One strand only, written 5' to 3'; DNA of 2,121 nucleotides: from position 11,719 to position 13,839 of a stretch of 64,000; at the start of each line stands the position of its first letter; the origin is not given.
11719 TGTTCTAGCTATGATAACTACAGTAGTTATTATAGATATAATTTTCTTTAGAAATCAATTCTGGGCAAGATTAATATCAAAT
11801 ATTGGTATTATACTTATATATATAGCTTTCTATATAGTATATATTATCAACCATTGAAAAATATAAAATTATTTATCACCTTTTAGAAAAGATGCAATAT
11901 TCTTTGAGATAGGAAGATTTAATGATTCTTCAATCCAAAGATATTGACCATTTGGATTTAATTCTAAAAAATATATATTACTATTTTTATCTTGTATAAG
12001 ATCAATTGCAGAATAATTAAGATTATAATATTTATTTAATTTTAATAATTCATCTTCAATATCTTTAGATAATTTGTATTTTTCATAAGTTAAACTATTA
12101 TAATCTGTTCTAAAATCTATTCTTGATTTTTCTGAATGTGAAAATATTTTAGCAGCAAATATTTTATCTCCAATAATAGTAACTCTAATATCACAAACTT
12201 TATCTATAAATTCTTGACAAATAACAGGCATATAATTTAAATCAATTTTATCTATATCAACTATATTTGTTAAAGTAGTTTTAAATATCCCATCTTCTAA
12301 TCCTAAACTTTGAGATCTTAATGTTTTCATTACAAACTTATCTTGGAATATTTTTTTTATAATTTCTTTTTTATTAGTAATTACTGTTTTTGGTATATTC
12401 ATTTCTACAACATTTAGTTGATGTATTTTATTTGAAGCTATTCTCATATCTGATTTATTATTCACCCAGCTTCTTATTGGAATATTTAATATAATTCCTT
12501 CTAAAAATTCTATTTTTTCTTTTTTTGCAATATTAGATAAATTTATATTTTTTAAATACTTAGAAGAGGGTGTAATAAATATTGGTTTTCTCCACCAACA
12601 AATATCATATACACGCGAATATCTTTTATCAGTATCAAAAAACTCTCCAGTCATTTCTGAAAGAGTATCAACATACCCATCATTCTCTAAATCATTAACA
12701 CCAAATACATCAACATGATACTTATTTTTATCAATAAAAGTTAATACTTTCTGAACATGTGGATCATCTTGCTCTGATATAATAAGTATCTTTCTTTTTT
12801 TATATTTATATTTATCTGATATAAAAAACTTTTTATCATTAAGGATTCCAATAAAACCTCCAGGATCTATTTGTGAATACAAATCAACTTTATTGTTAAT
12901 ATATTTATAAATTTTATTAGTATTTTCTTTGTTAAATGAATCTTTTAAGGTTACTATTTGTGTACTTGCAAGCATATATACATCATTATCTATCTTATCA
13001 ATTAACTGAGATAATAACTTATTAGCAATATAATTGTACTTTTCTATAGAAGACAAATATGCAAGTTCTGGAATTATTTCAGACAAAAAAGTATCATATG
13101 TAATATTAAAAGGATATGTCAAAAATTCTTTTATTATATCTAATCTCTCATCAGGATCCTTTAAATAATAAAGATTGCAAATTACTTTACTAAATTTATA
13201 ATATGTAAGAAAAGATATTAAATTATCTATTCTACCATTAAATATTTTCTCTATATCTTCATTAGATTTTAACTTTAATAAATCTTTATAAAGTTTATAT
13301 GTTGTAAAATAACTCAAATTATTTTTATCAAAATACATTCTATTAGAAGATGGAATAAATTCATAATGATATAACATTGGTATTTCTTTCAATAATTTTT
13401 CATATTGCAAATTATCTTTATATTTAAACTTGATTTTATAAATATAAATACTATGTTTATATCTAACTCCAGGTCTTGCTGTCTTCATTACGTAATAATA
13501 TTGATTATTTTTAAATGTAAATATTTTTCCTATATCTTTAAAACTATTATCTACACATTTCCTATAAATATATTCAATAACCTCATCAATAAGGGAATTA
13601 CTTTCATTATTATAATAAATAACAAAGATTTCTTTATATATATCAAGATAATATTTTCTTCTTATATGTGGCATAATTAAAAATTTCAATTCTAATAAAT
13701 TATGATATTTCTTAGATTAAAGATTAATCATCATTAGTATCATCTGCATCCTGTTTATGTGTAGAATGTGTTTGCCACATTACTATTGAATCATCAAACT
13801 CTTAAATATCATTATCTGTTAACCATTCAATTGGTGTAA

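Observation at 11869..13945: Graspetide-like cluster 1: ATP-grasp ligase with a 270-aa unknown N-terminal extension, and a precursor carrying an in-frame TAA where its paralog has CAA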

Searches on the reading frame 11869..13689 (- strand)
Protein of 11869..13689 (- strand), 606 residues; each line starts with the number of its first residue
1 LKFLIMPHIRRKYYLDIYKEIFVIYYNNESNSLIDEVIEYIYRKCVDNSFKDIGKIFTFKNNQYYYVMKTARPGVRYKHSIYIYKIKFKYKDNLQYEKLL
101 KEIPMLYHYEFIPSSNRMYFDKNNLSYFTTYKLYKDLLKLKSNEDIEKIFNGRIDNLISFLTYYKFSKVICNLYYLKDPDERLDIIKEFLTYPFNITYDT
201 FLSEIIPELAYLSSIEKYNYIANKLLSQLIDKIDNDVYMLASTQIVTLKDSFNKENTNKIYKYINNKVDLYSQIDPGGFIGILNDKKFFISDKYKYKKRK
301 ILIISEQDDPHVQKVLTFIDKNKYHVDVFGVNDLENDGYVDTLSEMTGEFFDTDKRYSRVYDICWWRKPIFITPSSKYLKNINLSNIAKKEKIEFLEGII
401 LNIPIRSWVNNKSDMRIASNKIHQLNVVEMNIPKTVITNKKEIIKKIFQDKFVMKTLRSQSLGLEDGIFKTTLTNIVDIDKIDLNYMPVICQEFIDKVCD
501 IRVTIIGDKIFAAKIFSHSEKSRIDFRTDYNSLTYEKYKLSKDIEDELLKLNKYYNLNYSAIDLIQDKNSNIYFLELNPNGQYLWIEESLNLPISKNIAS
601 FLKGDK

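Call 6: search_protein_families(library=pfam, proteins=[window:11869-13689:-], max_evalue=0.01)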
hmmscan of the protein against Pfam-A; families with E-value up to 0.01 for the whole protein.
window:11869-13689:- (606 aa): 1 family
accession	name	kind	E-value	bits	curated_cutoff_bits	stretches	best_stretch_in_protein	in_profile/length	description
PF08443.16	RimK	-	1.5e-10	41.4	21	1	439-600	29-186/188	RimK-like ATP-grasp domain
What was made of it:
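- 11869..12795 (-): ATP-grasp graspetide-maturase domain, residues 294-601 plus stop. PF08443 RimK hit (call 6).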

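Call 7: search_protein_families(library=ncbifam, proteins=[window:11869-13689:-], max_evalue=0.01)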
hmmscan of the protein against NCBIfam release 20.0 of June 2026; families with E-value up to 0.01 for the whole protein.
window:11869-13689:- (606 aa): 7 families
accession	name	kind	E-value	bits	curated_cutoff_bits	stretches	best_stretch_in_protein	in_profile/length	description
TIGR04187.1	GRASP_SAV_5884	subfamily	2.3e-46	158.4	350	1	301-602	2-311/312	ATP-grasp ribosomal peptide maturase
TIGR04185.1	ATPgraspMvdC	equivalog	8.4e-39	133.5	425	1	383-602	86-316/318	MvdC family ATP-grasp ribosomal peptide maturase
TIGR04184.1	ATPgraspMvdD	equivalog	2.2e-38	132.2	475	1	301-602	1-319/321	MvdD family ATP-grasp ribosomal peptide maturase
TIGR04192.1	GRASP_w_spasm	equivalog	3.4e-25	89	230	1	301-602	1-318/318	grasp-with-spasm system ATP-grasp peptide maturase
TIGR00768.1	rimK_fam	subfamily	3e-11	43.2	143.4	1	410-599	77-273/276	RimK family alpha-L-glutamate ligase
TIGR02144.1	LysX_arch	equivalog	2.8e-06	26.6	275.6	1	490-599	166-272/281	lysine biosynthesis protein LysX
NF009110.0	PRK12458.1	subfamily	0.0018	17.3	408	1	409-506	124-227/349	glutathione synthetase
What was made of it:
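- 11869..12795 (-): TIGR04187 E 2e-46, and MvdC/MvdD models E about 1e-38 (call 7).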

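Call 14: find_encoding_contigs(protein=window:11869-13689:-, flank=10000)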
Protein window:11869-13689:- (606 aa): no gene with exactly this product is on record in the collection.

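Call 16: find_encoding_contigs(protein=window:11869-13674:-, flank=10000)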
Protein window:11869-13674:- (601 aa): 11 contigs read that carry it; 6 places shown.
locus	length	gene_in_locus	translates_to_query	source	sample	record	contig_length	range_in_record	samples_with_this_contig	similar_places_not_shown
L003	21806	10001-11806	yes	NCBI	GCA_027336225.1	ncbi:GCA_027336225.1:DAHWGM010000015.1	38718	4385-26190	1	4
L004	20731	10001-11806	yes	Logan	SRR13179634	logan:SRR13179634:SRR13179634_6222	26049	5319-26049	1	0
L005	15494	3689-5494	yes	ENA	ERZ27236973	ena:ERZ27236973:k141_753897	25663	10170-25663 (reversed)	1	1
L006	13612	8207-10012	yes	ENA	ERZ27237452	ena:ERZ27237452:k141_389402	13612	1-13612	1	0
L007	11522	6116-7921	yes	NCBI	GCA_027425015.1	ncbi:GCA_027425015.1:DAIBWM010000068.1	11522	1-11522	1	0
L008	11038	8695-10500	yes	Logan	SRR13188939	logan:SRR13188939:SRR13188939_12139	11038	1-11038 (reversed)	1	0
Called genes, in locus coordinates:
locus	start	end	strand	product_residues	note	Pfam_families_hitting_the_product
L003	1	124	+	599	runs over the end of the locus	PF00005:ABC_tran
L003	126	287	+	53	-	-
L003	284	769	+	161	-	-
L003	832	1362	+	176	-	PF00005:ABC_tran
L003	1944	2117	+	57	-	-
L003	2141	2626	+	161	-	-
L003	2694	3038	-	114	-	-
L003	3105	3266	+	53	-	-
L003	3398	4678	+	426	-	PF02624:YcaO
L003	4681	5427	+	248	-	PF00881:Nitroreductase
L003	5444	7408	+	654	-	PF02897:Peptidase_S9_N, PF00326:Peptidase_S9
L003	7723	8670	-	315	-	PF01370:Epimerase, PF04321:RmlD_sub_bind (faint), PF05368:NmrA (weak), PF13460:NAD_binding_10, PF16363:GDP_Man_Dehyd (faint)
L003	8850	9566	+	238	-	-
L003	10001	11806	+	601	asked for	PF08443:RimK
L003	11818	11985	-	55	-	-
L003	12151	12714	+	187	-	PF00857:Isochorismatase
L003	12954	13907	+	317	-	PF13421:Band_7_1, PF13240:Zn_Ribbon_1 (weak)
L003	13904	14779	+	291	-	PF04280:Tim44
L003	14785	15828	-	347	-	PF07478:Dala_Dala_lig_C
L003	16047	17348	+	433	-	PF05977:MFS_3, PF07690:MFS_1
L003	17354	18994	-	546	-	-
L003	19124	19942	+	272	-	PF00248:Aldo_ket_red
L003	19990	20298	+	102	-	-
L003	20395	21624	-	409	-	PF12704:MacB_PCD, PF02687:FtsX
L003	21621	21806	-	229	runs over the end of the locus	PF00005:ABC_tran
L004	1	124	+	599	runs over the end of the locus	PF00005:ABC_tran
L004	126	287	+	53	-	-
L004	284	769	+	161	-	-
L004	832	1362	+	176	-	PF00005:ABC_tran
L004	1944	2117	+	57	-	-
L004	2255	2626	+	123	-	-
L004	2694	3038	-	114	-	-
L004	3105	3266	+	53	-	-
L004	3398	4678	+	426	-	PF02624:YcaO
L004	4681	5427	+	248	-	PF00881:Nitroreductase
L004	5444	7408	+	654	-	PF02897:Peptidase_S9_N, PF00326:Peptidase_S9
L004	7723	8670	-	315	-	PF01370:Epimerase, PF04321:RmlD_sub_bind (faint), PF05368:NmrA (weak), PF13460:NAD_binding_10, PF16363:GDP_Man_Dehyd (faint)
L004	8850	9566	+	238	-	-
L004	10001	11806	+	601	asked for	PF08443:RimK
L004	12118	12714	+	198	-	PF00857:Isochorismatase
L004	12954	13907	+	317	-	PF13421:Band_7_1, PF13240:Zn_Ribbon_1 (weak)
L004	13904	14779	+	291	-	PF04280:Tim44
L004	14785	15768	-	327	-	PF07478:Dala_Dala_lig_C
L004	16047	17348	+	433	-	PF05977:MFS_3, PF07690:MFS_1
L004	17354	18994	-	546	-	-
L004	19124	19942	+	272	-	PF00248:Aldo_ket_red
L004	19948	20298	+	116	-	-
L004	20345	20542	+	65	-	-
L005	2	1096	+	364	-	?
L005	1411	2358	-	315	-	PF01370:Epimerase, PF04321:RmlD_sub_bind (faint), PF05368:NmrA (weak), PF13460:NAD_binding_10, PF16363:GDP_Man_Dehyd (faint)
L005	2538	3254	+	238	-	-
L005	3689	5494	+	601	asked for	PF08443:RimK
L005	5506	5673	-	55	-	-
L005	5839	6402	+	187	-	PF00857:Isochorismatase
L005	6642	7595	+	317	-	PF13421:Band_7_1, PF13240:Zn_Ribbon_1 (weak)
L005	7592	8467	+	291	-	PF04280:Tim44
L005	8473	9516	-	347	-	PF07478:Dala_Dala_lig_C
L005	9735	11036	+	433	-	PF05977:MFS_3, PF07690:MFS_1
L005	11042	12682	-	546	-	-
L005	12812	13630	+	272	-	PF00248:Aldo_ket_red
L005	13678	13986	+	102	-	-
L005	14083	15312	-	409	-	PF12704:MacB_PCD, PF02687:FtsX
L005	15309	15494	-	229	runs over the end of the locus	PF00005:ABC_tran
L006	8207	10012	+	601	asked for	PF08443:RimK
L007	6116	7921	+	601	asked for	PF08443:RimK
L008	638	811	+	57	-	-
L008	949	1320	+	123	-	-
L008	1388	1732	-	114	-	-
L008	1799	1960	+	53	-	-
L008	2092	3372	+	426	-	PF02624:YcaO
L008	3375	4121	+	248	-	PF00881:Nitroreductase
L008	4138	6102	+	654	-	PF02897:Peptidase_S9_N, PF00326:Peptidase_S9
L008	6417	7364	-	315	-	PF01370:Epimerase, PF04321:RmlD_sub_bind (faint), PF05368:NmrA (weak), PF13460:NAD_binding_10, PF16363:GDP_Man_Dehyd (faint)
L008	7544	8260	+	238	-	-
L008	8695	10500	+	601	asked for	PF08443:RimK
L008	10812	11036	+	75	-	?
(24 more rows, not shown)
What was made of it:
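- The ligase ORF is intact (call 16).
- Tried and rejected: The ATG-start 601-aa form is the one on record (calls 14, 16).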

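Call 22: find_related_loci(query=window:11869-13674:-, collection=genome_contigs, flank=6000)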
Query window:11869-13674:- (601 aa) in genome_contigs; peptide patterns used: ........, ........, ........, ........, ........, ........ (x = any residue, [..] = any of these).
43 stretches matched a pattern; 4 encode a relative of the query (tblastn E <= 1e-3); 4 distinct loci.
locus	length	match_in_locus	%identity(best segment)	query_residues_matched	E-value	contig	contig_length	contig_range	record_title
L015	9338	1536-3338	85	1-601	0e+0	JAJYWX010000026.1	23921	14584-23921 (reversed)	MAG: bacterium isolate FK3.bin15 NODE_4118_length_23921_cov_2.163318, whole genome shotgun sequence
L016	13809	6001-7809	59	1-600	0e+0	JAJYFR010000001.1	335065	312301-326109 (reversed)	MAG: bacterium isolate DBS1-2.bin54 NODE_14_length_335065_cov_2.844906, whole genome shotgun sequence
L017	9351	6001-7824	84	1-601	0e+0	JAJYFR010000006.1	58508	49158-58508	MAG: bacterium isolate DBS1-2.bin54 NODE_345_length_58508_cov_2.778044, whole genome shotgun sequence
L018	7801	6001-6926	54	294-597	1e-99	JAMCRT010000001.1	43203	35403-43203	MAG: Patescibacteria group bacterium isolate FK_Sedi_A_Bin.248 NODE_1631_length_43203_cov_3.61508, whole genome shotgun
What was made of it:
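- Closest known: Graspetide loci of candidate-phyla-radiation bacteria. Same: Uncultivated small-genome-type lineages: one related locus, L018, is labelled 'Patescibacteria group bacterium' (call 22).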

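Call 56: list_cluster_members(proteins=[window:11869-13674:-, window:18997-20277:-, window:7847-8890:+, window:42126-44732:+, window:40086-42017:+, window:30433-33300:-, window:14109-14825:-, window:26446-27153:-])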
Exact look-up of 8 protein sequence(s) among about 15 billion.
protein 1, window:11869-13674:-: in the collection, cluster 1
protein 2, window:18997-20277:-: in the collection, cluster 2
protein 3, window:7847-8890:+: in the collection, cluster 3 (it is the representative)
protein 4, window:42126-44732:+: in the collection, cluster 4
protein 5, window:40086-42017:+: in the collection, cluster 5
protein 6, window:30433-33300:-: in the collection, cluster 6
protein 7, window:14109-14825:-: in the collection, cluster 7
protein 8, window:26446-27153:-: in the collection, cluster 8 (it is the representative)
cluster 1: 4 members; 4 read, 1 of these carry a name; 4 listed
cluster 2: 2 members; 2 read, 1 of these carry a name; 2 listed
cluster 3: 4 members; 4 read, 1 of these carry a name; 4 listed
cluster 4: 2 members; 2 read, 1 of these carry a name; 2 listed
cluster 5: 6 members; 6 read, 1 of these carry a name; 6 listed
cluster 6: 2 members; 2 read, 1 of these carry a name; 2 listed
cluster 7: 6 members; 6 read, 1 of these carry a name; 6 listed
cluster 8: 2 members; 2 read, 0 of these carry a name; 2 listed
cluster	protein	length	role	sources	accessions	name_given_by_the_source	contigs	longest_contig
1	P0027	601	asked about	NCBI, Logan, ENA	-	-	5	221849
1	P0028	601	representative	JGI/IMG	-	hypothetical protein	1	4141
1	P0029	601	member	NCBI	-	-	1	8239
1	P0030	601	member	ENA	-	-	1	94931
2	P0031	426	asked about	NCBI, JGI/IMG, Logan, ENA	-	ribosomal protein S12 methylthiotransferase accessory factor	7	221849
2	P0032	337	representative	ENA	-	-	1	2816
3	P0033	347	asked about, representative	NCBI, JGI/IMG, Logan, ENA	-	D-alanine-D-alanine ligase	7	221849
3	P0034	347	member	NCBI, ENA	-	-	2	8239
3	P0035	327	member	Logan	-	-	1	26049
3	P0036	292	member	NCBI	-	-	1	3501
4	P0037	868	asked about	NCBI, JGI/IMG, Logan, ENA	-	pyruvate,water dikinase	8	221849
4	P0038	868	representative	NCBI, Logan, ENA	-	-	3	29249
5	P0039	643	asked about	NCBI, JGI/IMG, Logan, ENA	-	hypothetical protein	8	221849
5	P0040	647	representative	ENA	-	-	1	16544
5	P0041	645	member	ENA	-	-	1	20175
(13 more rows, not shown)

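Call 57: find_encoding_contigs(protein=P0030, flank=1500, max_places=4)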
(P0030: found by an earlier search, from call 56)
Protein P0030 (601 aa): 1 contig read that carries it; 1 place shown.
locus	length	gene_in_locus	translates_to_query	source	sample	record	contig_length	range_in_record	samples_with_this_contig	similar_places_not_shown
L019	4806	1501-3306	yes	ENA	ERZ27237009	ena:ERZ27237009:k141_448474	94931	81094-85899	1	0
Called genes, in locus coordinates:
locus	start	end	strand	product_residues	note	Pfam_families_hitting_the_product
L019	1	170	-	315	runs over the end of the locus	PF01370:Epimerase, PF04321:RmlD_sub_bind (faint), PF05368:NmrA (weak), PF13460:NAD_binding_10, PF16363:GDP_Man_Dehyd (faint)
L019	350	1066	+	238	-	-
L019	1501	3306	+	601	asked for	PF08443:RimK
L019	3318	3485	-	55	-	-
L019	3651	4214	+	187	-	PF00857:Isochorismatase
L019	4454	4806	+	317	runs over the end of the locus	PF13421:Band_7_1, PF13240:Zn_Ribbon_1 (weak)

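Call 59: find_encoding_contigs(protein=P0028, flank=1500, max_places=4)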
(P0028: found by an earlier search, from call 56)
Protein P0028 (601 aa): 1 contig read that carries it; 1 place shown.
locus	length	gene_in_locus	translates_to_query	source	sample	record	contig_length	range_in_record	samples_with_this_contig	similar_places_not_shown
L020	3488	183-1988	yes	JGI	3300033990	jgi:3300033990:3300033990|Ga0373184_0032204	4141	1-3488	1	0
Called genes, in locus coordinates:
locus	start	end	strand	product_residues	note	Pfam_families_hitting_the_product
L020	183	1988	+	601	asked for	PF08443:RimK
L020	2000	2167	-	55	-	-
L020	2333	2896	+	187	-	PF00857:Isochorismatase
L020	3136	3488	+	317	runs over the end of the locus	PF13421:Band_7_1, PF13240:Zn_Ribbon_1 (weak)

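Call 60: find_encoding_contigs(protein=P0029, flank=1500, max_places=4)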
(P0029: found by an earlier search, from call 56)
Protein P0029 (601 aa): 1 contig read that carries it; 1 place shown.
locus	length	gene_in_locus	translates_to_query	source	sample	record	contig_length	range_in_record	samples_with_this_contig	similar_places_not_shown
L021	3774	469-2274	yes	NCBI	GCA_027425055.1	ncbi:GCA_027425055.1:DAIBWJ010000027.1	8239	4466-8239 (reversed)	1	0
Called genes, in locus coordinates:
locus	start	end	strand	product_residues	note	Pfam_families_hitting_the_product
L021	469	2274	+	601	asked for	PF08443:RimK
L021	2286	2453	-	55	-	-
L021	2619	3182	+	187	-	PF00857:Isochorismatase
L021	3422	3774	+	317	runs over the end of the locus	PF13421:Band_7_1, PF13240:Zn_Ribbon_1 (weak)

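Call 63: predict_structure(alignment_id=A5)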
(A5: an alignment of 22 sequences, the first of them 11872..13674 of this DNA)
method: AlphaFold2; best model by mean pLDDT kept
length: 601 residues; sequences in the alignment: 22
mean_pLDDT: 65.0   pTM: 0.53
mean pLDDT of the five models: 65.0, 64.8, 63.9, 62.5, 62.2
residues with pLDDT >= 90: 153; 70-90: 136; 50-70: 94; < 50: 218
segments of 3 or more residues with pLDDT < 50: 1-25, 39-136, 148-159, 190-195, 231-245, 263-291, 334-353, 455-462
pLDDT, mean of each block of 10 residues (from residue 1): 26 28 45 52 34 34 37 35 35 42 32 30 33 47 51 48 55 75 68 54 70 81 70 41 54 60 43 33 40 81 91 90 78 44 39 69 69 61 73 73 90 90 94 93 91 52 68 85 88 96 96 87 86 96 97 97 96 91 95 92 54
secondary structure, 60 per line:
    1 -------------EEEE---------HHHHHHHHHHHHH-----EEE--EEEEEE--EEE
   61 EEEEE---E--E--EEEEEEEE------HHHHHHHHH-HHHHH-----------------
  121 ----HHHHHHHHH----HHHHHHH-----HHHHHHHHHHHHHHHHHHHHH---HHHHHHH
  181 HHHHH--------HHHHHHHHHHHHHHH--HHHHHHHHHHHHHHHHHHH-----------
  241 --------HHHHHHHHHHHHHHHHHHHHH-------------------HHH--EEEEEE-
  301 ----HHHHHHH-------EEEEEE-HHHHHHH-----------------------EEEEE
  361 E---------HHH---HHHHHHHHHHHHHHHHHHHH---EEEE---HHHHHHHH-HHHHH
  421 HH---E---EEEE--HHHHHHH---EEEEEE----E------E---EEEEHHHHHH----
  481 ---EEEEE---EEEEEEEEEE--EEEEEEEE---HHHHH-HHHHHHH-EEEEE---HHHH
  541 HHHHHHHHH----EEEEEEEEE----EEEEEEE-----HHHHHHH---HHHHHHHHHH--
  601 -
elements in order: E14-17 H27-39 E45-47 E50-55 E58-65 E75-82 H89-97 H99-103 H125-133 H138-144 H150-170 H174-185 H194-208 H211-229 H249-269 E294-299 H305-311 E319-324 H326-332 E356-361 H377-396 E400-403 H407-414 H416-422 E430-433 H436-442 E446-451 E467-470 H471-476 E484-488 E492-501 E504-511 H515-519 H521-527 E529-533 H537-549 E554-562 E567-573 H579-585 H589-598
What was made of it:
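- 11869..12795 (-): AlphaFold pLDDT is about 90 (call 63).
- Tried and rejected: AlphaFold on the full-length protein (22 sequences) left the N-terminal part below 50 while the ATP-grasp part reached about 90 (call 63).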
